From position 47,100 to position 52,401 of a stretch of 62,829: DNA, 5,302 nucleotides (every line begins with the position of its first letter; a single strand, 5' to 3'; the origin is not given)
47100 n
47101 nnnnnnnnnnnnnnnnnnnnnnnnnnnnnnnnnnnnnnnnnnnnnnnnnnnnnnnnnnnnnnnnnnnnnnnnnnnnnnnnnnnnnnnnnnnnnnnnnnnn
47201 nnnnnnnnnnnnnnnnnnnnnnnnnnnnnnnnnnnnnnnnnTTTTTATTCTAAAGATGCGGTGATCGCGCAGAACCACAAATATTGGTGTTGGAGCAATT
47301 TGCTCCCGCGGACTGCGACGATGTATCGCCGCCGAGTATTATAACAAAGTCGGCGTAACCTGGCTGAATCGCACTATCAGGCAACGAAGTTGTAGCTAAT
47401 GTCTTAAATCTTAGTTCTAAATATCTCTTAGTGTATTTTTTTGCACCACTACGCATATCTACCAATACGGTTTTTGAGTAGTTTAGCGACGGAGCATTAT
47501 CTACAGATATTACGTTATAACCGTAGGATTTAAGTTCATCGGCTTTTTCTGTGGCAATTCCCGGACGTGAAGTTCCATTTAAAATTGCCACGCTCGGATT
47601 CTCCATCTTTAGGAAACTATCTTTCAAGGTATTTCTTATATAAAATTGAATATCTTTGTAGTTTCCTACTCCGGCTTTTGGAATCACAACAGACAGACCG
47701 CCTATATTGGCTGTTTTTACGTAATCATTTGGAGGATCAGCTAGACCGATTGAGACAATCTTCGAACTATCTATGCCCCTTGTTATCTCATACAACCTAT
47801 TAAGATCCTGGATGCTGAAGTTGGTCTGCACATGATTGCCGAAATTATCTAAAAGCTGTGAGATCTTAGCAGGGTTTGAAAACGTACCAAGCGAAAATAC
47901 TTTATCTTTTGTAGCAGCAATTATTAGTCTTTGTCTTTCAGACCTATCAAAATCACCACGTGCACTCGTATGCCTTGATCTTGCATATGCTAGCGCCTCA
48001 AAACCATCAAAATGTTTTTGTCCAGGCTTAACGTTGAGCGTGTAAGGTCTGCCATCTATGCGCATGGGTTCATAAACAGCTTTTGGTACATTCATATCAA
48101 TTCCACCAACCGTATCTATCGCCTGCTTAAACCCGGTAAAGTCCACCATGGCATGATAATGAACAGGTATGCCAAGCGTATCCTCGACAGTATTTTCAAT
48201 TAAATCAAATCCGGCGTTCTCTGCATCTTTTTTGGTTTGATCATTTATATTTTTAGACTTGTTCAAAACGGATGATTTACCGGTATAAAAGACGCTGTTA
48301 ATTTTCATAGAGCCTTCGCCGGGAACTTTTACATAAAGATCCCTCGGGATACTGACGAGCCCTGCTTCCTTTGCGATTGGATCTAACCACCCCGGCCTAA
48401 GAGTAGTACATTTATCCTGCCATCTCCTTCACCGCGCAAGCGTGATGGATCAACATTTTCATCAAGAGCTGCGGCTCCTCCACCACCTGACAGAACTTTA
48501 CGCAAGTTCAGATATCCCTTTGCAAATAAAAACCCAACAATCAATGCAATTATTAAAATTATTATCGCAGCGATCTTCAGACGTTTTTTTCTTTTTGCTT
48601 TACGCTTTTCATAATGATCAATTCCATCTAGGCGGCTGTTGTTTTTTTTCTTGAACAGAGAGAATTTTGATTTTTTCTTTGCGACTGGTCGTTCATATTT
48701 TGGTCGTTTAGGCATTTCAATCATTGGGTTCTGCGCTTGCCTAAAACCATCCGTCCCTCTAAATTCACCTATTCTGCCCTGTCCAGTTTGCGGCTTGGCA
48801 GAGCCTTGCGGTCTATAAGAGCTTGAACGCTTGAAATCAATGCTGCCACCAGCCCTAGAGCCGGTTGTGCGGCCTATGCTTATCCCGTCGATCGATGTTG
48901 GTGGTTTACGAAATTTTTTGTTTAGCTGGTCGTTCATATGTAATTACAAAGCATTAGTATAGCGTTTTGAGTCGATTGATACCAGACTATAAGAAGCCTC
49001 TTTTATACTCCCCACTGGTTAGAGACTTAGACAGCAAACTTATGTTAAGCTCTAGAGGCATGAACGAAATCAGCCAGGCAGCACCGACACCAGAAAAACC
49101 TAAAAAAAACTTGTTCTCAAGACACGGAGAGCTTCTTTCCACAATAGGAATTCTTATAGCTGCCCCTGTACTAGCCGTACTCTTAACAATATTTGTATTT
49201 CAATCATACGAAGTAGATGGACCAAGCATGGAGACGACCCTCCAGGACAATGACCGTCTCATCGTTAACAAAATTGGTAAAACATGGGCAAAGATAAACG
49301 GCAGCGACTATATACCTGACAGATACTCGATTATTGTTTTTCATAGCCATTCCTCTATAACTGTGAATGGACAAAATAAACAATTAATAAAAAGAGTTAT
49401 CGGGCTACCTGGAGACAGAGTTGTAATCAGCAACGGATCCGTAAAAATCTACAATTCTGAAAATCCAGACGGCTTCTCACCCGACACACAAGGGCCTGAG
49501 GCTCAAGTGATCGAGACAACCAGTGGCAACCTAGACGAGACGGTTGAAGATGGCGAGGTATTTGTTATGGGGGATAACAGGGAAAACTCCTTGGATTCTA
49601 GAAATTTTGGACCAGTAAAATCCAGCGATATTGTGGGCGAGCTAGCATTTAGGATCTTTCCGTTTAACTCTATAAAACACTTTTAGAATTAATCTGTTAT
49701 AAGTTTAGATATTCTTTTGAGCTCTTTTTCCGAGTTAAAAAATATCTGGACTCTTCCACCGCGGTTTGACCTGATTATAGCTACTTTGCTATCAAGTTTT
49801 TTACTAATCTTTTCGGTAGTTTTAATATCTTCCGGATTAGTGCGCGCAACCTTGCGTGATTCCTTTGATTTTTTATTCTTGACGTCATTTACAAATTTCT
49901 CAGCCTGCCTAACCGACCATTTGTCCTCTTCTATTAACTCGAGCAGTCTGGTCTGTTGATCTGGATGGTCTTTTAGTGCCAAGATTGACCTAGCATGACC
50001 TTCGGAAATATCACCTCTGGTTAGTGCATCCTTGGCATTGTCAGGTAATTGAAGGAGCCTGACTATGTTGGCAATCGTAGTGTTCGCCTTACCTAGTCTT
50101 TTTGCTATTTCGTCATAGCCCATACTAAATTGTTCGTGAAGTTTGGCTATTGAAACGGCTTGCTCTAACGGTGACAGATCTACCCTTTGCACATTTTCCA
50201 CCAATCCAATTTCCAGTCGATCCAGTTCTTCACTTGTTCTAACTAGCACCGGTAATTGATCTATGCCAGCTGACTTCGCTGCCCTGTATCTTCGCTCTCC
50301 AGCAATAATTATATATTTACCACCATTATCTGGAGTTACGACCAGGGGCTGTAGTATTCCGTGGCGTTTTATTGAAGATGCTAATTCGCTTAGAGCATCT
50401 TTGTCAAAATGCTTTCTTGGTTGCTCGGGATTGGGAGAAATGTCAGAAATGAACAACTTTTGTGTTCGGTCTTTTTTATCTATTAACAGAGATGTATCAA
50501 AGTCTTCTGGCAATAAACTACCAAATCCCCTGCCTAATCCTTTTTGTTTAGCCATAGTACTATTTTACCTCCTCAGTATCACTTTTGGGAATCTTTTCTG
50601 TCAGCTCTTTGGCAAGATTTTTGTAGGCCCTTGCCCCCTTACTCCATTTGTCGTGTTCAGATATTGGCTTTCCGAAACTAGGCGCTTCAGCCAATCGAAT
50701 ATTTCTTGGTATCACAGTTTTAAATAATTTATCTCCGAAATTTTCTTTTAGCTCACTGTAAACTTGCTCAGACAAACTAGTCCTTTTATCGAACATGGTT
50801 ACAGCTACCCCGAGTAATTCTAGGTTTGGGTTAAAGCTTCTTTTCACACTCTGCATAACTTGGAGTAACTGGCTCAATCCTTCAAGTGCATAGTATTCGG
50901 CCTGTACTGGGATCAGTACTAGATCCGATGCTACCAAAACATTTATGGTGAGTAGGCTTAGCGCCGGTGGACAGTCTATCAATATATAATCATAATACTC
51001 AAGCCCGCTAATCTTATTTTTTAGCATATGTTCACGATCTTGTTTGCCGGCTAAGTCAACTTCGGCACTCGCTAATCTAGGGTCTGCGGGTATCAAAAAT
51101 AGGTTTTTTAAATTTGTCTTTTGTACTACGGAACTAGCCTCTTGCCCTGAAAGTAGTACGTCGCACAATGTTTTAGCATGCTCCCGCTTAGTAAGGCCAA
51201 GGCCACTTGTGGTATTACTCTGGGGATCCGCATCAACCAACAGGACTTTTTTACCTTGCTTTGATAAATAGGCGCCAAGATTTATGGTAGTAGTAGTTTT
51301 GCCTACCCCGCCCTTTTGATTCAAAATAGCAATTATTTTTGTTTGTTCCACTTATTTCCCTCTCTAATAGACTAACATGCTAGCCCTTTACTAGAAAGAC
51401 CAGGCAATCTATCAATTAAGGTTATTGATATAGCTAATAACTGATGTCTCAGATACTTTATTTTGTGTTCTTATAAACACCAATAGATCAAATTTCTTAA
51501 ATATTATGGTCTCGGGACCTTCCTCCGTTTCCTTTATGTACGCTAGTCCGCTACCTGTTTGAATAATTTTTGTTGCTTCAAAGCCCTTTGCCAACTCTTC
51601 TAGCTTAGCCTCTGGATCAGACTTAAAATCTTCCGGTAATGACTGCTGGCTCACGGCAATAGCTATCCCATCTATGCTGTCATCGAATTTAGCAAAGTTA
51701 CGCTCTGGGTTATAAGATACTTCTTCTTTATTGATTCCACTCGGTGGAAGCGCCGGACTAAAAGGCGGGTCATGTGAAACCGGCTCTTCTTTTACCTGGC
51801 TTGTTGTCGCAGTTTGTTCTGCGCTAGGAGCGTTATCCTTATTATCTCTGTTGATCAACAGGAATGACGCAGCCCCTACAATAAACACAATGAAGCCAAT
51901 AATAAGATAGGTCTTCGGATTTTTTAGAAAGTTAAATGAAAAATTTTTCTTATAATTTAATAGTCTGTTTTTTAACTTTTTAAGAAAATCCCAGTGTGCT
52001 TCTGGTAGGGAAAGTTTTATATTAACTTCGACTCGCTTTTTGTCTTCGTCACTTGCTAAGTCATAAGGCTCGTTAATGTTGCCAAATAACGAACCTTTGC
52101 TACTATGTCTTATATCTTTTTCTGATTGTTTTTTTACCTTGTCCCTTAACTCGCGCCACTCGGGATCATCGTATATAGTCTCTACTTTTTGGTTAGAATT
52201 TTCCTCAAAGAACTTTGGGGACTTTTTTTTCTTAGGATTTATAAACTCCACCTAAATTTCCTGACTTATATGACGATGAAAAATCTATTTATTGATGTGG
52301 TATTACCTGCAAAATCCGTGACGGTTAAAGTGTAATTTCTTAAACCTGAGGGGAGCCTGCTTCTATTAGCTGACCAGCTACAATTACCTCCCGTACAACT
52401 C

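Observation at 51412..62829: About 11 kb co-directional locus of exported beta-propeller proteins immediately upstream of parAB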

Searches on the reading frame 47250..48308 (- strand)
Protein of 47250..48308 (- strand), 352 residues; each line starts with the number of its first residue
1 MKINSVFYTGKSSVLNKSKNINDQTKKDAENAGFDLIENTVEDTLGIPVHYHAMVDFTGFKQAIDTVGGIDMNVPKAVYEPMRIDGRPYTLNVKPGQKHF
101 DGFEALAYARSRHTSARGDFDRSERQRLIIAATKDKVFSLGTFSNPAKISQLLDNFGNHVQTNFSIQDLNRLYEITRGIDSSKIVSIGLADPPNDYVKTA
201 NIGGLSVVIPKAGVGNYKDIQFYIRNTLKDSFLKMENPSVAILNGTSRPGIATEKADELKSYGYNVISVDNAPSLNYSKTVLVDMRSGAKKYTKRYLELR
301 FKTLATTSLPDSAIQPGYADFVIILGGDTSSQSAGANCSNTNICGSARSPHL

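Call 57: search_protein_families(library=pfam, proteins=[window:47250-48308:-], max_evalue=0.00001)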
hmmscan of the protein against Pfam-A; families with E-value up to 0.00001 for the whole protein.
window:47250-48308:- (352 aa): 2 families
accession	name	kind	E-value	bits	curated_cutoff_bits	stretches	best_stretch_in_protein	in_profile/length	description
PF03816.19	LytR_cpsA_psr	-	2.7e-25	89.7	24.6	1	22-137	37-148/150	LytR_cpsA_psr family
PF13399.11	LytR_C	-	1.8e-09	38.8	22.2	1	239-328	3-85/86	LytR cell envelope-related transcriptional attenuator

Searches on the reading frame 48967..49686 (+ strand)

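Call 57: search_protein_families(library=pfam, proteins=[window:48967-49686:+], max_evalue=0.00001)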
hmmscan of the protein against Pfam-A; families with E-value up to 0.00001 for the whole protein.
window:48967-49686:+ (239 aa): 1 family
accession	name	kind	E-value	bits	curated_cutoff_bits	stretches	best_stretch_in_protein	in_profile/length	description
PF10502.14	Peptidase_S26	-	6.6e-41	140.5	22.9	1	59-230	4-167/168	Signal peptidase, peptidase S26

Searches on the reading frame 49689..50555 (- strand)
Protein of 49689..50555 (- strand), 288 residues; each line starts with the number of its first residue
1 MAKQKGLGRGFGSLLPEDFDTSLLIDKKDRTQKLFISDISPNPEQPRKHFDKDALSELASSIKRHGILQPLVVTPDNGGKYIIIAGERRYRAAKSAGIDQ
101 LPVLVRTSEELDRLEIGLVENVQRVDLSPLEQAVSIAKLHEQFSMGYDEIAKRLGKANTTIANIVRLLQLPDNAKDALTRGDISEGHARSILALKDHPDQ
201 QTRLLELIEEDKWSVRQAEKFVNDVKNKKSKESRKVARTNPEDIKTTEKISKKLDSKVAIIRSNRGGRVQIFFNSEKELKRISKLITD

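Call 5: search_protein_families(library=pfam, proteins=[window:49689-50555:-], max_evalue=0.01)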
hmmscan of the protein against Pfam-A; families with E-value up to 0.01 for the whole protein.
window:49689-50555:- (288 aa): 5 families
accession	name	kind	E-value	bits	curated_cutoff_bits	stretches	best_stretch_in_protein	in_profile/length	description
PF02195.25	ParB_N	-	2.4e-31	108.1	26.3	1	32-123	4-95/95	ParB N-terminal domain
PF17762.8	HTH_ParB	-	1.2e-29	102.9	22.6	1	126-226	2-101/102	ParB HTH domain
PF08535.16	KorB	-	9.8e-05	22.7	22.3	1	148-226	7-87/89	KorB domain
PF23552.2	ParB_C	-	0.0012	18.6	23.8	1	247-284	9-47/50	ParB dimerisation domain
PF13936.12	HTH_38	-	0.0016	18.6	27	1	135-166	12-42/44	Helix-turn-helix domain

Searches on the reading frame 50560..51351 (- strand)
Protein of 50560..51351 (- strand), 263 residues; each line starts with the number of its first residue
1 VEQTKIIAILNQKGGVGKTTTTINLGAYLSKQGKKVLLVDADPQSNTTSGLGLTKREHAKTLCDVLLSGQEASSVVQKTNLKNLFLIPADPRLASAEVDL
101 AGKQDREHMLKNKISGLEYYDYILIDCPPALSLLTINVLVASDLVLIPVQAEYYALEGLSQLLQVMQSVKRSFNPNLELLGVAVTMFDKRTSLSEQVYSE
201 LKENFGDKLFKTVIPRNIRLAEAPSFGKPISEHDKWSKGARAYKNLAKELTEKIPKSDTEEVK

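Call 5: search_protein_families(library=pfam, proteins=[window:50560-51351:-], max_evalue=0.01)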
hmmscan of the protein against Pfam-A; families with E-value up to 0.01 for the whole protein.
window:50560-51351:- (263 aa): 11 families
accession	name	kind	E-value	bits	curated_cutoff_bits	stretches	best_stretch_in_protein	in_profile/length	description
PF13614.12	AAA_31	-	1.4e-63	214.4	27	1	4-178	1-176/177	AAA domain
PF01656.29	CbiA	-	5.6e-32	110.8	25.4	1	7-230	1-125/125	CobQ/CobB/MinD/ParA nucleotide binding domain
PF10609.15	ParA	-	2.3e-12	47.3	27.1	1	4-250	3-245/246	NUBPL iron-transfer P-loop NTPase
PF06564.18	CBP_BcsQ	-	7.9e-12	45.6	21.3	1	6-248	3-231/234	Cellulose biosynthesis protein BcsQ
PF00142.24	Fer4_NifH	-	2.2e-11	44.2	25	1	7-65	3-58/271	4Fe-4S iron sulfur cluster binding proteins, NifH/frxC family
PF02374.21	ArsA_ATPase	-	1.8e-08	34.4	24.3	1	9-60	5-55/305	Anion-transporting ATPase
PF09140.17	MipZ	-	8.7e-08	32.2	20.7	1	6-169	2-149/262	ATPase MipZ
PF07015.17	VirC1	-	6.4e-07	29.4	24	1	5-45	2-42/231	VirC1 protein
PF00448.28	SRP54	-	5.1e-05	23.4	22.7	1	14-42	10-38/196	SRP54-type protein, GTPase domain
PF03308.22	MeaB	-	0.0011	18.4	23.1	1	14-51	42-79/273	Methylmalonyl Co-A mutase-associated GTPase MeaB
PF16575.11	CLP1_P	-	0.003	17.8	26.6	1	15-46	4-35/188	mRNA cleavage and polyadenylation factor CLP1 P-loop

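Call 12: find_related_loci(query=window:50560-51351:-, collection=genome_contigs, flank=10000)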
Query window:50560-51351:- (263 aa) in genome_contigs; peptide patterns used: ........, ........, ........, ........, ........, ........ (x = any residue, [..] = any of these).
600 stretches matched a pattern (row limit reached: there are more); 573 encode a relative of the query (tblastn E <= 1e-3); the best 80 are kept; 80 distinct loci.
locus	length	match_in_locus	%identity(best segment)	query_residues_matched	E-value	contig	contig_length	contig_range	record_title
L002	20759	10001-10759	73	1-254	3e-124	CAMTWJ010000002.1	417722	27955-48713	MAG: uncultured Candidatus Saccharibacteria bacterium isolate G02_MAG_00014 genome assembly, contig: G02_MAG_00014_00000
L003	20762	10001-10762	69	1-254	3e-121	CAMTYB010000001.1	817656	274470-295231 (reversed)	MAG: uncultured Candidatus Saccharibacteria bacterium isolate G04_MAG_00031 genome assembly, contig: G04_MAG_00031_00000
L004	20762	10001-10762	71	1-254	7e-121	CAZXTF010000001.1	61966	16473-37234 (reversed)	MAG TPA_asm: uncultured Candidatus Saccharibacteria bacterium isolate SRP344714_co1_143 genome assembly, contig: NODE_10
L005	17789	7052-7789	70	5-250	2e-112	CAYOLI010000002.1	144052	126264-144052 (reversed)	MAG TPA_asm: uncultured Candidatus Saccharibacteria bacterium isolate SRP135725_co1_35 genome assembly, contig: NODE_48_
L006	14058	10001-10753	65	1-251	1e-108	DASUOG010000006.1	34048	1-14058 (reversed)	MAG TPA_asm: Candidatus Saccharimonadales bacterium isolate SMAG_U1622 k141_375804, whole genome shotgun sequence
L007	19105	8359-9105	65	5-254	2e-108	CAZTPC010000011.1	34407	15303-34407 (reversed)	MAG TPA_asm: uncultured Candidatus Saccharibacteria bacterium isolate SRP286056_co2_252 genome assembly, contig: NODE_16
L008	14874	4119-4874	65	2-254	2e-107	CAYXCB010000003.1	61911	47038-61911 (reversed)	MAG TPA_asm: uncultured Candidatus Saccharibacteria bacterium isolate SRP136066_co1_114 genome assembly, contig: NODE_29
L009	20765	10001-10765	61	1-256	6e-106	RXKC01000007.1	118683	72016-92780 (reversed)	MAG: Candidatus Saccharibacteria bacterium isolate AWTP1-31 sample_9_scaffold_12, whole genome shotgun sequence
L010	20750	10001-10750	63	4-254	2e-105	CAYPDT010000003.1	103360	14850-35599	MAG TPA_asm: uncultured Candidatus Saccharibacteria bacterium isolate SRP170004_co1_264 genome assembly, contig: NODE_22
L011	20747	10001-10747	63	4-253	3e-105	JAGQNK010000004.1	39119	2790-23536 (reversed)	MAG: Candidatus Saccharibacteria bacterium isolate HKST-UBA66 2008_13895, whole genome shotgun sequence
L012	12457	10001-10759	61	1-254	5e-105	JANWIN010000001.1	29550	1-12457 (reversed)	MAG: Candidatus Saccharimonadales bacterium isolate CRAIB_MAG42 c_000000006945, whole genome shotgun sequence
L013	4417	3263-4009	64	5-254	4e-105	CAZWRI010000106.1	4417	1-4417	MAG TPA_asm: uncultured Candidatus Saccharibacteria bacterium isolate binchicken_co84_531 genome assembly, contig: k141_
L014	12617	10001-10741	64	7-254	8e-105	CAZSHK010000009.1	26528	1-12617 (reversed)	MAG TPA_asm: uncultured Candidatus Saccharibacteria bacterium isolate SRP200132_co1_696 genome assembly, contig: NODE_31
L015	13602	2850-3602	62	6-256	1e-104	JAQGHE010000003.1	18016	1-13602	MAG: Candidatus Saccharibacteria bacterium isolate RYN_425 scaffold_2732307, whole genome shotgun sequence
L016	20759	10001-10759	66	1-254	2e-104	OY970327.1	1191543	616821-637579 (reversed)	MAG: Candidatus Saccharimonadia bacterium isolate MFD01275.bin.c.7 genome assembly, chromosome: 1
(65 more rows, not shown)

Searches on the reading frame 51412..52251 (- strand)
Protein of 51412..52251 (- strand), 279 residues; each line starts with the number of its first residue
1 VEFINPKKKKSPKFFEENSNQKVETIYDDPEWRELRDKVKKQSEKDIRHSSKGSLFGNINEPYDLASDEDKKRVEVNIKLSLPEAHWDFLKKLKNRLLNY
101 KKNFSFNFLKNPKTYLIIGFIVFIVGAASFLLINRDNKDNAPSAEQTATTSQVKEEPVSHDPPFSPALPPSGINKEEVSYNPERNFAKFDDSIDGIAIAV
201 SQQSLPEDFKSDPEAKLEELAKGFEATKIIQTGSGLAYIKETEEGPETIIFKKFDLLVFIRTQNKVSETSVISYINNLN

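Call 5: search_protein_families(library=pfam, proteins=[window:51412-52251:-], max_evalue=0.01)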
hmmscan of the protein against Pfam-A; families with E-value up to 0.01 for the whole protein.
window:51412-52251:- (279 aa): 0 families

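Call 6: search_protein_families(library=ncbifam, proteins=[window:51412-52251:-], max_evalue=0.01)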
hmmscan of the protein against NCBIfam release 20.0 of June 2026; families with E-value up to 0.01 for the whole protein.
window:51412-52251:- (279 aa): 0 families

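Call 33: search_protein_families(library=phrogs, proteins=[window:51412-52251:-], max_evalue=0.01)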
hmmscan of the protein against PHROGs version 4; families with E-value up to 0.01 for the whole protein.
window:51412-52251:- (279 aa): 1 family
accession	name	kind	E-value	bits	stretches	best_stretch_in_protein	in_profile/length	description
phrog_20726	-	unknown function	0.00084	20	1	173-212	144-182/199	-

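Call 38: search_protein_families(library=pfam, proteins=[window:51412-52251:-], max_evalue=10)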
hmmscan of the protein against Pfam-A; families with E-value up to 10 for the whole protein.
window:51412-52251:- (279 aa): 3 families
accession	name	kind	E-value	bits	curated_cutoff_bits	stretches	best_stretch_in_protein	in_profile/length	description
PF10863.13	NOP19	-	0.19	12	25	1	210-268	40-95/140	Nucleolar protein 19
PF17101.10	Stealth_CR1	-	0.25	11.5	27.2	1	28-43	13-28/29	Stealth protein CR1, conserved region 1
PF17293.8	Arm-DNA-bind_5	-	0.33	12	22.6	1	70-97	23-55/87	Arm DNA-binding domain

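Call 59: search_protein_representatives(protein=window:51412-52251:-)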
Query: 279 residues. Proteins with E-value up to 0.001 (for the whole library): 1046; up to 1e-10: 414; up to 1e-30: 12. The best 150 are listed.
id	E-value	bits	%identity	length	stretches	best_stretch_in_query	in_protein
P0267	2.4e-178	607.5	100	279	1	1-279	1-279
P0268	1.8e-67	244.1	45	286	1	2-279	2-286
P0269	1.6e-62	227.8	46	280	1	1-279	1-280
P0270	4.6e-52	193.6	42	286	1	1-278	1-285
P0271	1.4e-41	159.2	38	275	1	1-278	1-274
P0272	4.7e-37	144.4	35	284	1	16-279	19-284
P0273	2.7e-34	135.3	35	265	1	1-278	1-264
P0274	2.3e-33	132.3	36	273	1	1-279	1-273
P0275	5.4e-33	131.1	36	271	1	4-279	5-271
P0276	8.0e-33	130.5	37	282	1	1-278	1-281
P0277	2.1e-32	129.1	39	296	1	1-278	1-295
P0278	4.5e-31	124.8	34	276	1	27-278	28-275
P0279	1.5e-29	119.7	36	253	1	26-278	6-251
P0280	1.7e-27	113.0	38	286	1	23-278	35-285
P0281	1.0e-24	103.9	33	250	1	26-275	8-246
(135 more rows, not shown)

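Call 61: search_protein_families(library=pfam, alignment_id=A4, max_evalue=0.01)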
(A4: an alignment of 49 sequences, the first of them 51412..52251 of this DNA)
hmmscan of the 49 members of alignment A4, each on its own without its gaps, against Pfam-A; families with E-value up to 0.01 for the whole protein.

A. member 1, window:51412-52251:- (279 aa): 0 families

B. families by the number of members that match (of 49 scanned): 2 families
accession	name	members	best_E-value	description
PF20682.3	Hanta_Gc_C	1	0.0016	Hantavirus glycoprotein Gc, C-terminal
PF24150.1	C2_SHIP1-2_first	1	0.0018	SHIP1/2 first C2 domain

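Call 62: search_solved_structures(query=A4, max_evalue=1)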
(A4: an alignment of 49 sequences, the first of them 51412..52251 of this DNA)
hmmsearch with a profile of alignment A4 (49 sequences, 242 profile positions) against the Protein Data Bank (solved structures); distinct sequences matched with E-value up to 1: 1.
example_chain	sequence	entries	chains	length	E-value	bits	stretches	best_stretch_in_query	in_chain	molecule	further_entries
5um7_A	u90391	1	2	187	0.13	15.4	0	79-136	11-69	Thioredoxin signature protein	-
